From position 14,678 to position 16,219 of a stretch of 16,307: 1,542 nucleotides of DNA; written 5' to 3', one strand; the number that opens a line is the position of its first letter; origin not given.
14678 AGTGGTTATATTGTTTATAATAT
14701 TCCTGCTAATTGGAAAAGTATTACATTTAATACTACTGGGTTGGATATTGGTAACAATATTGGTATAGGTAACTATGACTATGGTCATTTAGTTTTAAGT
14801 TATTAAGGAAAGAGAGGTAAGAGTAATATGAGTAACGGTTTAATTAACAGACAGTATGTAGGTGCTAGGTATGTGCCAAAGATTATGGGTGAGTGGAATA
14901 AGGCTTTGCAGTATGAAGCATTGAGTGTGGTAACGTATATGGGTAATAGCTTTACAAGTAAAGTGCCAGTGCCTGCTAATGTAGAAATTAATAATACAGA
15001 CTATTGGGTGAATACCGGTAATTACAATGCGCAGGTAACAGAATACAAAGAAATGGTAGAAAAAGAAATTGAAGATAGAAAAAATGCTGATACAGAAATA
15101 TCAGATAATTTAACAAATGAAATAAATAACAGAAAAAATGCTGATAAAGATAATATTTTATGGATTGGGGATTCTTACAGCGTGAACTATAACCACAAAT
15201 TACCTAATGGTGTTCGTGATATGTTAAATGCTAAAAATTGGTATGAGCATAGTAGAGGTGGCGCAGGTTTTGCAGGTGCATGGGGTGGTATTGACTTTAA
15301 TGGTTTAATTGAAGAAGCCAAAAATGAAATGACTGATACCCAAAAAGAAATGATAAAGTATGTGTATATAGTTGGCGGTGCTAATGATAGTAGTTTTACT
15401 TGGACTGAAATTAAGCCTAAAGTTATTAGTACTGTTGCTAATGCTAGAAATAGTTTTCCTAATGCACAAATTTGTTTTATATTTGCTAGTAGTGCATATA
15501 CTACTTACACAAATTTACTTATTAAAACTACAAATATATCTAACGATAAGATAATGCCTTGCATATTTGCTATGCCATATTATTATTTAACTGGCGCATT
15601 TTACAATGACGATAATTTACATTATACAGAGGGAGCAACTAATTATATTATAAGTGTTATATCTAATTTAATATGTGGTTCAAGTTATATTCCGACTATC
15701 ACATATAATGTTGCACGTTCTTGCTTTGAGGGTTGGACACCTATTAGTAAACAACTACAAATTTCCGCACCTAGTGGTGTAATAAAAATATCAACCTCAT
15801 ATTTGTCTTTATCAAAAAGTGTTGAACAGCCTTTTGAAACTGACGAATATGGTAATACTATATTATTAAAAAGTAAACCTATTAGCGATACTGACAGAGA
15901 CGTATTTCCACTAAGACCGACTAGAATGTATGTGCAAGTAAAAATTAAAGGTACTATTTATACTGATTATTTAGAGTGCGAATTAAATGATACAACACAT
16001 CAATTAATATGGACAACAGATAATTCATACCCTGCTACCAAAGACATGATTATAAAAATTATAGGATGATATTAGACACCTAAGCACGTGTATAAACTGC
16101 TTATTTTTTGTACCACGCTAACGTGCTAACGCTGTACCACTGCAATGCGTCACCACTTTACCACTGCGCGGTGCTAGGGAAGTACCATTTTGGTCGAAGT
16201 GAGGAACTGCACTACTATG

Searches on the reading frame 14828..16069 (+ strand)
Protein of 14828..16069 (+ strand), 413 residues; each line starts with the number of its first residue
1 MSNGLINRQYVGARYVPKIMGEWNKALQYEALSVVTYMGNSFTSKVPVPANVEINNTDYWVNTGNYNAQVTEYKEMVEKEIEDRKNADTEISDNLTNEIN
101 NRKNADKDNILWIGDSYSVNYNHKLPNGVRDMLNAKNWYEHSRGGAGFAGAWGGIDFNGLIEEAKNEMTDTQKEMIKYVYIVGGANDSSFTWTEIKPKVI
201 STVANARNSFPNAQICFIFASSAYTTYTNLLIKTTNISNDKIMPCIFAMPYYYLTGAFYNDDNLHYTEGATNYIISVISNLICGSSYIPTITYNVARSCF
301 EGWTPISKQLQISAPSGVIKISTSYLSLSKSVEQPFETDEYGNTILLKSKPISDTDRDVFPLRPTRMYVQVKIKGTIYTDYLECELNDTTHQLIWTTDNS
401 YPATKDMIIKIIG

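Call 16: find_encoding_contigs(protein=window:14828-16069:+, flank=10000, max_places=10)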
Protein window:14828-16069:+ (413 aa): 6 contigs read that carry it; 1 place shown.
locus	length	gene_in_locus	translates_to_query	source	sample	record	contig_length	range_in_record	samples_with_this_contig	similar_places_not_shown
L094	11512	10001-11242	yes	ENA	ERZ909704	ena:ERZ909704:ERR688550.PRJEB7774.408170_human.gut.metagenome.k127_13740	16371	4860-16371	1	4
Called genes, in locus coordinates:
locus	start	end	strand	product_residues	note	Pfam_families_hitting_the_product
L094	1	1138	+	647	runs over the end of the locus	PF03175:DNA_pol_B_2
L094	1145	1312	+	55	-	-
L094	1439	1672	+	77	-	-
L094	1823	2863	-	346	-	PF05894:Podovirus_Gp16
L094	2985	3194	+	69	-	-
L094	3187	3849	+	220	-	PF25309:ELLD, PF01471:PG_binding_1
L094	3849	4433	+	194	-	PF18013:Phage_lysozyme2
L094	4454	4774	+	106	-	-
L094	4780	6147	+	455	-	PF25622:Phi29_MCP, PF02368:Big_2 (weak)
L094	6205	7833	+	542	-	PF16838:Caud_tail_N, PF20934:phi29_gp9_C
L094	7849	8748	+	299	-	PF05352:Phage_connector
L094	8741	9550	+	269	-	-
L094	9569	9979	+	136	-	-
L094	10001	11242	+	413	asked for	-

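Call 32: list_cluster_members(proteins=[window:14828-16069:+, window:4022-5965:+])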
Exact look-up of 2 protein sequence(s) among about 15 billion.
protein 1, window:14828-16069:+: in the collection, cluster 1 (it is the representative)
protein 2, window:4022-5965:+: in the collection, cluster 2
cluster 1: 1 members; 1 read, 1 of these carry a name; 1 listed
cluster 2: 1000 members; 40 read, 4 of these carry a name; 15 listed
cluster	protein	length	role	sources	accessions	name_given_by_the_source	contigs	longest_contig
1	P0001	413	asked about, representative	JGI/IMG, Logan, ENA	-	hypothetical protein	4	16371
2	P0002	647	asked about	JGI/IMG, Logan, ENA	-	hypothetical protein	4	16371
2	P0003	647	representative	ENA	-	-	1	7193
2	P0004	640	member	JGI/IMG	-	hypothetical protein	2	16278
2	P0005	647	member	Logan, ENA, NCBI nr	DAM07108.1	MAG TPA: DNA polymerase B [Caudoviricetes sp.]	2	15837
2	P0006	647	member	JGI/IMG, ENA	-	hypothetical protein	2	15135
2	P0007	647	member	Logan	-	-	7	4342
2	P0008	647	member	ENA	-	-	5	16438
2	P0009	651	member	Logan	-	-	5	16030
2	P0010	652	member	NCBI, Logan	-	-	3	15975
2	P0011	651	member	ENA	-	-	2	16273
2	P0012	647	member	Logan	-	-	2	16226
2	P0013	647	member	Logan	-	-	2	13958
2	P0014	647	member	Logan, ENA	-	-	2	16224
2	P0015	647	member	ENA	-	-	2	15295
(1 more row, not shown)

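Call 56: find_homologous_proteins(query=window:14828-16069:+, max_evalue=1e-30)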
Query window:14828-16069:+ (413 aa): 987 proteins with E <= 1e-30 among 3142 candidates; the best 120 are listed.
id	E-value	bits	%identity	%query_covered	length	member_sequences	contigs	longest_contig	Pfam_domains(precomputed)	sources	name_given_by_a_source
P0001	2.7e-279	944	100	100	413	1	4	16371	-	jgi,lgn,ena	jgi:hypothetical protein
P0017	1.3e-261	886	84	100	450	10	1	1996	-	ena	-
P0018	4.3e-257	871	83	100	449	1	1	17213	-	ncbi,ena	-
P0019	1.3e-256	869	91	100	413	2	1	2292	-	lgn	-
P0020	1.7e-253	859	90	100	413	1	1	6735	-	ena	-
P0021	5.5e-253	857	84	100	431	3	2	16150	-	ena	-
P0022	4.1e-252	854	89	100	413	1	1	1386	-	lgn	-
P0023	1.4e-251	852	85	100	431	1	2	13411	-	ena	-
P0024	2.0e-250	849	90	100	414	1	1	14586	-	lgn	-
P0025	3.5e-250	848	90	100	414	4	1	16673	-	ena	-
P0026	8.7e-250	847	89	100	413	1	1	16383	-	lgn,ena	-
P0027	1.1e-249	846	90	100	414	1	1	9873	-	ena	-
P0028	5.6e-248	841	88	100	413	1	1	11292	-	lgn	-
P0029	6.5e-247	837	84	100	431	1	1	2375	-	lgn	-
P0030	3.6e-246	835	84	100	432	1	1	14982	-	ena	-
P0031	7.7e-246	834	79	100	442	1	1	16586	-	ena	-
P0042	2.1e-236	802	85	100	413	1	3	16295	-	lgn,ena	-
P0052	1.5e-224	763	84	100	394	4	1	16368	-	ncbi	-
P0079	1.5e-199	681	73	100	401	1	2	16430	-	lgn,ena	-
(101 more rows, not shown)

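Call 57: find_encoding_contigs(protein=P0018, flank=1500, max_places=6)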
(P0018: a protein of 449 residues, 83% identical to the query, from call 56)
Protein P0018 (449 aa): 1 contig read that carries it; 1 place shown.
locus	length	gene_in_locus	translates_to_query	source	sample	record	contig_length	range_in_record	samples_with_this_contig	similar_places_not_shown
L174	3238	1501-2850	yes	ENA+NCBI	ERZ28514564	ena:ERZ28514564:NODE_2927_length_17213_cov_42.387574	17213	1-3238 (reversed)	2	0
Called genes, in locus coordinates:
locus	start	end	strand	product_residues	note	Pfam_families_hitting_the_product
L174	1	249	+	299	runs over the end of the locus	PF05352:Phage_connector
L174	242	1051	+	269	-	-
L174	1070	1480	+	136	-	-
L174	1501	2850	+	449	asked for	-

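Call 58: find_encoding_contigs(protein=P0025, flank=1500, max_places=6)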
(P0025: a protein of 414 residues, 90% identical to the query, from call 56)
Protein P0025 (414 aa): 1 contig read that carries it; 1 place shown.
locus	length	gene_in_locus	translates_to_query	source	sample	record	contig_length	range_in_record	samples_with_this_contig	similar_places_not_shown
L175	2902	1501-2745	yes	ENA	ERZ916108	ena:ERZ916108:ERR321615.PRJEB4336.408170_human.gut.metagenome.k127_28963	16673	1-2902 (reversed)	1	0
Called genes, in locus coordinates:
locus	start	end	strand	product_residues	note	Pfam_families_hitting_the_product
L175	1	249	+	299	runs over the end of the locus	PF05352:Phage_connector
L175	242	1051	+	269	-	-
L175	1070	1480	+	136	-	-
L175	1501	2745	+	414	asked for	-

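Call 59: find_encoding_contigs(protein=P0026, flank=1500, max_places=6)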
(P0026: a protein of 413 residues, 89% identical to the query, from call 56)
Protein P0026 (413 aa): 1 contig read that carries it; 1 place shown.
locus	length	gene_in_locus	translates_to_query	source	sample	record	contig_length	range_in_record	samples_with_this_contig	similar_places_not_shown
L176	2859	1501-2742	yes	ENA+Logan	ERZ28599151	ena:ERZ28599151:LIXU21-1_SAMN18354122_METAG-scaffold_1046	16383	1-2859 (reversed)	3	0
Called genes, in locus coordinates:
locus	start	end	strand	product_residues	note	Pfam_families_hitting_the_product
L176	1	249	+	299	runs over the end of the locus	PF05352:Phage_connector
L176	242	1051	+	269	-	-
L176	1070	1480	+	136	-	-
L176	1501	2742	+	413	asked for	-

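Call 60: find_encoding_contigs(protein=P0042, flank=1500, max_places=6)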
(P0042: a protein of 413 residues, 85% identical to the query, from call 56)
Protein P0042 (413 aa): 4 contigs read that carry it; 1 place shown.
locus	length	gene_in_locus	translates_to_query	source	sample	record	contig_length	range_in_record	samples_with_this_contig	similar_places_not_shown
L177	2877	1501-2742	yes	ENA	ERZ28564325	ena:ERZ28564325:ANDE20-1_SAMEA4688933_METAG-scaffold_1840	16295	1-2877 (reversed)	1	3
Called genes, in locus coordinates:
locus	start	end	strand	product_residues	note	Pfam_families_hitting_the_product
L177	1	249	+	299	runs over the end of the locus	PF05352:Phage_connector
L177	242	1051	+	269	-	-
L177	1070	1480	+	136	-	-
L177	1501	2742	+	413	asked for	-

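Call 63: find_encoding_contigs(protein=P0031, flank=1000, max_places=6)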
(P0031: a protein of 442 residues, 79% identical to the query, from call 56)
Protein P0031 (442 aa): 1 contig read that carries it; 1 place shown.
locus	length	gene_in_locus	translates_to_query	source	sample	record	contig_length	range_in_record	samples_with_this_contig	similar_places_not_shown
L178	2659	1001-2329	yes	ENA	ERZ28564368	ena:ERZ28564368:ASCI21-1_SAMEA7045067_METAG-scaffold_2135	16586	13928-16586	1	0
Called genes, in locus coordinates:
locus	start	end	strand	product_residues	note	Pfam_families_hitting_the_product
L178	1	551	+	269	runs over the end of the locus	-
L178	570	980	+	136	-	-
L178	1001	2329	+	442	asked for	-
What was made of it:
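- Junctions appear with MEGAHIT, SPAdes and other assemblers, and in several different samples and projects (calls 16, 57, 63).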

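Call 64: find_encoding_contigs(protein=P0052, flank=1000, max_places=6)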
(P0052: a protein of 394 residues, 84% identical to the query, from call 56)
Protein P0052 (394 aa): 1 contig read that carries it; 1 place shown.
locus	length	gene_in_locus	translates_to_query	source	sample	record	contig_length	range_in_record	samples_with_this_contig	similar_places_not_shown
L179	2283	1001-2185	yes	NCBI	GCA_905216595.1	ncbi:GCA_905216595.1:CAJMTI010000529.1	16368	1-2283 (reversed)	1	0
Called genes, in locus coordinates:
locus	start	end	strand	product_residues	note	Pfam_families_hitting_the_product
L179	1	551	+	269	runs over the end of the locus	-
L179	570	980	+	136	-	-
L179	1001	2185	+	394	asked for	-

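Call 65: find_encoding_contigs(protein=P0079, flank=1000, max_places=6)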
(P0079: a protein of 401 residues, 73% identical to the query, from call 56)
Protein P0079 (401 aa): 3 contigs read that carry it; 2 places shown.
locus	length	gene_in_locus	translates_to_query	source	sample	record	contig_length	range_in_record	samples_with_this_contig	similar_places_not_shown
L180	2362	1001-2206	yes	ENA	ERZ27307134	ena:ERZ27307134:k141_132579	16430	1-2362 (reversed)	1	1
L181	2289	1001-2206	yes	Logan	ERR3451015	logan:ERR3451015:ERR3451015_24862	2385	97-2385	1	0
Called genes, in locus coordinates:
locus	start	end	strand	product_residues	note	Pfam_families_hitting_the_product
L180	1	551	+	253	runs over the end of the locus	-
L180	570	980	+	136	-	-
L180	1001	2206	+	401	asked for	-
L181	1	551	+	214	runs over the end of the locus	?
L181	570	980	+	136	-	-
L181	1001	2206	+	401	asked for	-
